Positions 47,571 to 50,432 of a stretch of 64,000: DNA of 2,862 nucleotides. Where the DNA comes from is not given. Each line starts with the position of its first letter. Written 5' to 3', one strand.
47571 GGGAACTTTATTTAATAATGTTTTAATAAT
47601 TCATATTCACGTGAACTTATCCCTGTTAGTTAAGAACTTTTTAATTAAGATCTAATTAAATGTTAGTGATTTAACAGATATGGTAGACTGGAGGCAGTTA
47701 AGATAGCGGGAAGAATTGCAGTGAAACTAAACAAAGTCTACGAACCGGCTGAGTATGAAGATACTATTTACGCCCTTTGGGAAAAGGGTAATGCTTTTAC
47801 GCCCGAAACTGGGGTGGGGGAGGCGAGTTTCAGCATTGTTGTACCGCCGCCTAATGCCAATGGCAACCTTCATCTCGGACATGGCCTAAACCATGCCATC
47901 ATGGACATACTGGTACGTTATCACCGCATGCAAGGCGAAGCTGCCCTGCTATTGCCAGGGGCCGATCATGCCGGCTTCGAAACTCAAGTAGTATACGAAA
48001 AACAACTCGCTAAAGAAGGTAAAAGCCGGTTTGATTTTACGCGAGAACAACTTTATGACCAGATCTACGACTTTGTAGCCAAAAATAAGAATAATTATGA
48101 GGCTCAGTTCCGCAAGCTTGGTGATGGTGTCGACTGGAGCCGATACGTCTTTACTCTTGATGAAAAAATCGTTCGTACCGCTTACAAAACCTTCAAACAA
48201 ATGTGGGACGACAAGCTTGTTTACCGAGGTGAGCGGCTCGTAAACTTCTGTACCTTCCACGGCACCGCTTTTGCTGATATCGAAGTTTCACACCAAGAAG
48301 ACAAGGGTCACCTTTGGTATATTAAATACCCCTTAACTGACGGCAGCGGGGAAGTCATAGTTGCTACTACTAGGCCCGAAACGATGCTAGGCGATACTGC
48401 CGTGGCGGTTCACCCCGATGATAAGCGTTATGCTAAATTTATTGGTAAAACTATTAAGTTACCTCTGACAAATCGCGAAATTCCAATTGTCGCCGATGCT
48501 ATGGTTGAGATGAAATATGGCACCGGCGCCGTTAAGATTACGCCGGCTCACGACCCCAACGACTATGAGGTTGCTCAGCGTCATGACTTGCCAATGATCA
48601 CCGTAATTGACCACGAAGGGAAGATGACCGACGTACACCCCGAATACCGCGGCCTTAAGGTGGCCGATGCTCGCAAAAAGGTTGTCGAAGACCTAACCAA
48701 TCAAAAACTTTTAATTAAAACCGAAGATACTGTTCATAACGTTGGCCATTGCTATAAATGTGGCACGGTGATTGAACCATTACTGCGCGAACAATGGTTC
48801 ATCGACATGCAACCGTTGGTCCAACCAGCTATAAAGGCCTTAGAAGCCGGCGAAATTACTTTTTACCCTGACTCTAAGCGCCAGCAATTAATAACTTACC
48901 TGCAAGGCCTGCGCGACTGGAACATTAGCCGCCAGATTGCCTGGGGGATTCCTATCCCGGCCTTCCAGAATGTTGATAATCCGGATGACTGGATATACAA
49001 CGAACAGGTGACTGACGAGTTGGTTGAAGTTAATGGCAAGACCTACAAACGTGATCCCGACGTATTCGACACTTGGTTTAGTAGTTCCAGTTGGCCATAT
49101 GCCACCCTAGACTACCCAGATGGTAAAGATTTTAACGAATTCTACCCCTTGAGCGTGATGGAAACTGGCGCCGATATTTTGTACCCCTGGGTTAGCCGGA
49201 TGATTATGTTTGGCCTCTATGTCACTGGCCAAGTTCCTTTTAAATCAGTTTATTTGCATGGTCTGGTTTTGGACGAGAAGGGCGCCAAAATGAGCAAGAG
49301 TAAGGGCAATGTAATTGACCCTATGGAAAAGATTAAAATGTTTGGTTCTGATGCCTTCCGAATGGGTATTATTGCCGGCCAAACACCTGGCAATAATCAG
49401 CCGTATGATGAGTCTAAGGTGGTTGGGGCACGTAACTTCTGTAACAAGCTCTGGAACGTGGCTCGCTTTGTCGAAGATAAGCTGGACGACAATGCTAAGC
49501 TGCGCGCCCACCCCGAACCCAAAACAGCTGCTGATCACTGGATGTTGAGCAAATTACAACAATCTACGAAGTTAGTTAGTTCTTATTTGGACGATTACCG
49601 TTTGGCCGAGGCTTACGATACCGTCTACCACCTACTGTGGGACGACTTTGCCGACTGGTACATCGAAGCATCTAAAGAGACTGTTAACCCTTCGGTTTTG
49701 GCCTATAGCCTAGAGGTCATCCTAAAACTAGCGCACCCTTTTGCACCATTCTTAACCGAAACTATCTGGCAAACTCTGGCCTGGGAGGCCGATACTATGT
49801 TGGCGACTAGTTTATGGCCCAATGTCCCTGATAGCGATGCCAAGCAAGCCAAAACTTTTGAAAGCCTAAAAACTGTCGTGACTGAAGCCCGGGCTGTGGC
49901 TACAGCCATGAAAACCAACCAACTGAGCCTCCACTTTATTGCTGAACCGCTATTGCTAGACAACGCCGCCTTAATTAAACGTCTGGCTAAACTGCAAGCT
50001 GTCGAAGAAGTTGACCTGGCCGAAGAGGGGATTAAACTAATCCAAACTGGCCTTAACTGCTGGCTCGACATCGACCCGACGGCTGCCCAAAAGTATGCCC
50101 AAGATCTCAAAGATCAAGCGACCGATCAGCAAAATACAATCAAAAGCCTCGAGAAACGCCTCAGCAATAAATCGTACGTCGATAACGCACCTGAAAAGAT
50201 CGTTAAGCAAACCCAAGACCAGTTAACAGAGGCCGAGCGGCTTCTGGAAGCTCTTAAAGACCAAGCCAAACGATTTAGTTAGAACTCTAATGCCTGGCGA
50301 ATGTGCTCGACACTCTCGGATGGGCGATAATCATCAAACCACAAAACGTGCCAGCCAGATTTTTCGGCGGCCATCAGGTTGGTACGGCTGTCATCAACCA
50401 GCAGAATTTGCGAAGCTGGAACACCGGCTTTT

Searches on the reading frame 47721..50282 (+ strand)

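Call 103: search_protein_families(library=pfam, proteins=[window:47721-50282:+], max_evalue=0.01)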
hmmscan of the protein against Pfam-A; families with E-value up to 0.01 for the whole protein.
window:47721-50282:+ (853 aa): 6 families
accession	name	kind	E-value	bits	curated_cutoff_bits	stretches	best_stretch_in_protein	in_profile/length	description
PF00133.28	tRNA-synt_1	-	2.6e-116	389.2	22.7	1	16-553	2-405/414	tRNA synthetases class I (I, L, M and V)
PF08264.19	Anticodon_1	-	1.8e-28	99.7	25.1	1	605-733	1-139/148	Anticodon-binding domain of tRNA ligase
PF09334.17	tRNA-synt_1g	-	2.6e-21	76.3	20.1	2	343-572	168-376/391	tRNA synthetases class I (M)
PF13603.12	tRNA-synt_1_2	-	5.9e-15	55.7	25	1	240-305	84-149/185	Leucyl-tRNA synthetase, editing domain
PF10458.14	Val_tRNA-synt_C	-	1e-06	29.3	25.9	1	804-850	17-63/66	Valyl tRNA synthetase tRNA binding arm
PF01406.26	tRNA-synt_1e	-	0.0019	18.1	27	0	481-551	212-281/301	tRNA synthetases class I (C) catalytic domain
